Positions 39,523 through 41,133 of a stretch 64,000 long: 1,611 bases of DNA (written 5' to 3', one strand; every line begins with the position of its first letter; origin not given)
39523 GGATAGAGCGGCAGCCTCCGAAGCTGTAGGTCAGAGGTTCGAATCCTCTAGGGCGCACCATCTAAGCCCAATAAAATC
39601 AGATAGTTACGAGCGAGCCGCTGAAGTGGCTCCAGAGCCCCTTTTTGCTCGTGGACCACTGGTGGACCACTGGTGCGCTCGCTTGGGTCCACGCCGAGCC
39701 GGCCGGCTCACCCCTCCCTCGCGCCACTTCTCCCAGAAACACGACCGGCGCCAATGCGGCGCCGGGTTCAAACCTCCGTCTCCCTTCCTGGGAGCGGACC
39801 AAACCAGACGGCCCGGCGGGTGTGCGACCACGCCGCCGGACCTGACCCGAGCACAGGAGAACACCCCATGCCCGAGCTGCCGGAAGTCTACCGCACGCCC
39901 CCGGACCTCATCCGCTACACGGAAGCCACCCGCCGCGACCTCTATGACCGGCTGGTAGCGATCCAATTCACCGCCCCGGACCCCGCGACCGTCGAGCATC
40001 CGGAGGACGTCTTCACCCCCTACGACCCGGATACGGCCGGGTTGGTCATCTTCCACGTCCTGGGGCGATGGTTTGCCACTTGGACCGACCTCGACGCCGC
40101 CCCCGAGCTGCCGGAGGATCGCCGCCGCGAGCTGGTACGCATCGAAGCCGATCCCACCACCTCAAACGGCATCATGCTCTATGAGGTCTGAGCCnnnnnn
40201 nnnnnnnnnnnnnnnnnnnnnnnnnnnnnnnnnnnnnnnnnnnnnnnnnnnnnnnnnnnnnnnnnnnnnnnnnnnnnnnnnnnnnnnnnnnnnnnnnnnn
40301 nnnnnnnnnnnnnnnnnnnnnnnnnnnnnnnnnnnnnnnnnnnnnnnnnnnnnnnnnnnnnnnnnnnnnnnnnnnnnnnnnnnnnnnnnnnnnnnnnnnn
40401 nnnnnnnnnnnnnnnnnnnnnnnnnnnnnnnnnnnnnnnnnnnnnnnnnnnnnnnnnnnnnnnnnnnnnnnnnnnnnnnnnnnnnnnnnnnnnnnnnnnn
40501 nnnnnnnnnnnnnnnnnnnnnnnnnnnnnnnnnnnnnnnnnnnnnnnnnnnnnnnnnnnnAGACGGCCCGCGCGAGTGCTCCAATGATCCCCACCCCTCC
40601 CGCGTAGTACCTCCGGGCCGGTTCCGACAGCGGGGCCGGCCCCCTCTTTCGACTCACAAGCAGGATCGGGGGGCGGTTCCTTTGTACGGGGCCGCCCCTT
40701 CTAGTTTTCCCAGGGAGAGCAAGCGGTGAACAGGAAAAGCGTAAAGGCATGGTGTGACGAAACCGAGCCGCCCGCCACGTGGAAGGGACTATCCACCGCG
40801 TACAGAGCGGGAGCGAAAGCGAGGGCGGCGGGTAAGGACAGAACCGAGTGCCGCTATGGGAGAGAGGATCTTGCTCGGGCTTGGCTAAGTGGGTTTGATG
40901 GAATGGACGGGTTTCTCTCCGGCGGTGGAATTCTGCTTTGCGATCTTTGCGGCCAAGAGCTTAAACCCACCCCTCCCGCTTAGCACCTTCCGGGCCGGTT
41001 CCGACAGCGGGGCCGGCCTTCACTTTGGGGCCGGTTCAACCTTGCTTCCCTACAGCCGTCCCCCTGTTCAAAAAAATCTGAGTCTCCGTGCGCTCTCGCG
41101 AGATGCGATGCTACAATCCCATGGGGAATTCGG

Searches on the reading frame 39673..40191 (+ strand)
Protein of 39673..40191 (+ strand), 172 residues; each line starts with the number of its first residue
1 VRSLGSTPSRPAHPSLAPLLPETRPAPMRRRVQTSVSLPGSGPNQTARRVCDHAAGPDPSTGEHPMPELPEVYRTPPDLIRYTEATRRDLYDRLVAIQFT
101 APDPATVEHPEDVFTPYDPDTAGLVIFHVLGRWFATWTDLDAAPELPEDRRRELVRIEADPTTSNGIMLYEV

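Call 5: search_protein_families(library=pfam, proteins=[window:39673-40191:+], max_evalue=1)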
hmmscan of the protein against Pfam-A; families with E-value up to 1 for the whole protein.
window:39673-40191:+ (172 aa): 0 families

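Call 6: search_protein_families(library=padloc, proteins=[window:39673-40191:+], max_evalue=1)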
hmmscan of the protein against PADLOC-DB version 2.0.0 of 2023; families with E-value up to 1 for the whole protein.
window:39673-40191:+ (172 aa): 0 families

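Call 7: search_protein_families(library=phrogs, proteins=[window:39673-40191:+], max_evalue=1)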
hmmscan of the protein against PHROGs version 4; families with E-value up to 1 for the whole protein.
window:39673-40191:+ (172 aa): 0 families

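Call 8: search_protein_families(library=ncbifam, proteins=[window:39673-40191:+], max_evalue=1)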
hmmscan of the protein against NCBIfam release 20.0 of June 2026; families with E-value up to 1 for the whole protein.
window:39673-40191:+ (172 aa): 0 families

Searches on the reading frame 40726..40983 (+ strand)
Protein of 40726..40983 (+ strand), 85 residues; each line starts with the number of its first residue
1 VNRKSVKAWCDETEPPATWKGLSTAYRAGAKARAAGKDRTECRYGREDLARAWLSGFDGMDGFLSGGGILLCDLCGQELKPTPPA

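Call 5: search_protein_families(library=pfam, proteins=[window:40726-40983:+], max_evalue=1)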
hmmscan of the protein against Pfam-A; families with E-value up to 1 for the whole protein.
window:40726-40983:+ (85 aa): 1 family
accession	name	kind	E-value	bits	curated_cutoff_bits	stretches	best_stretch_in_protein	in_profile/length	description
PF04957.18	RMF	-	6.6e-06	26.5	27.9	1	22-60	9-48/53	Ribosome modulation factor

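Call 6: search_protein_families(library=padloc, proteins=[window:40726-40983:+], max_evalue=1)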
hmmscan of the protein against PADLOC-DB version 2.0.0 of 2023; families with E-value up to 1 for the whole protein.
window:40726-40983:+ (85 aa): 0 families

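Call 7: search_protein_families(library=phrogs, proteins=[window:40726-40983:+], max_evalue=1)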
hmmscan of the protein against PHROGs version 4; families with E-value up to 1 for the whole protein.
window:40726-40983:+ (85 aa): 4 families
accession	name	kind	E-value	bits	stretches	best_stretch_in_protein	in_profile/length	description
phrog_10492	-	unknown function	0.0016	19.5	1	24-61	13-52/61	-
phrog_12835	-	unknown function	0.013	16.7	1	28-62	9-42/110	-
phrog_19749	-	unknown function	0.018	16.6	1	4-52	23-71/82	-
phrog_13106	-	unknown function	0.063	14.1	1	27-57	12-43/54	-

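Call 8: search_protein_families(library=ncbifam, proteins=[window:40726-40983:+], max_evalue=1)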
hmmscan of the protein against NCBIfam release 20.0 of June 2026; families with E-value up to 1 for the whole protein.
window:40726-40983:+ (85 aa): 4 families
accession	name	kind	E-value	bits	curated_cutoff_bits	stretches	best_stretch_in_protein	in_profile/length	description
NF011162.1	PRK14563.1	equivalog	6.8e-08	32.3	40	1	22-58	6-42/47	ribosome modulation factor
NF041886.1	Rmf_CrpP_fam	subfamily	1.4e-06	27.7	28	1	25-58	2-36/39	Rmf/CrpP family protein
NF041887.1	Rmf_like_phage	equivalog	0.001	18.5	40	1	25-58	5-39/43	Rmf/CrpP fold protein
NF033696.0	CrpP_fam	subfamily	0.12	12.4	55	1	24-58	15-49/58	CrpP family ICE-associated protein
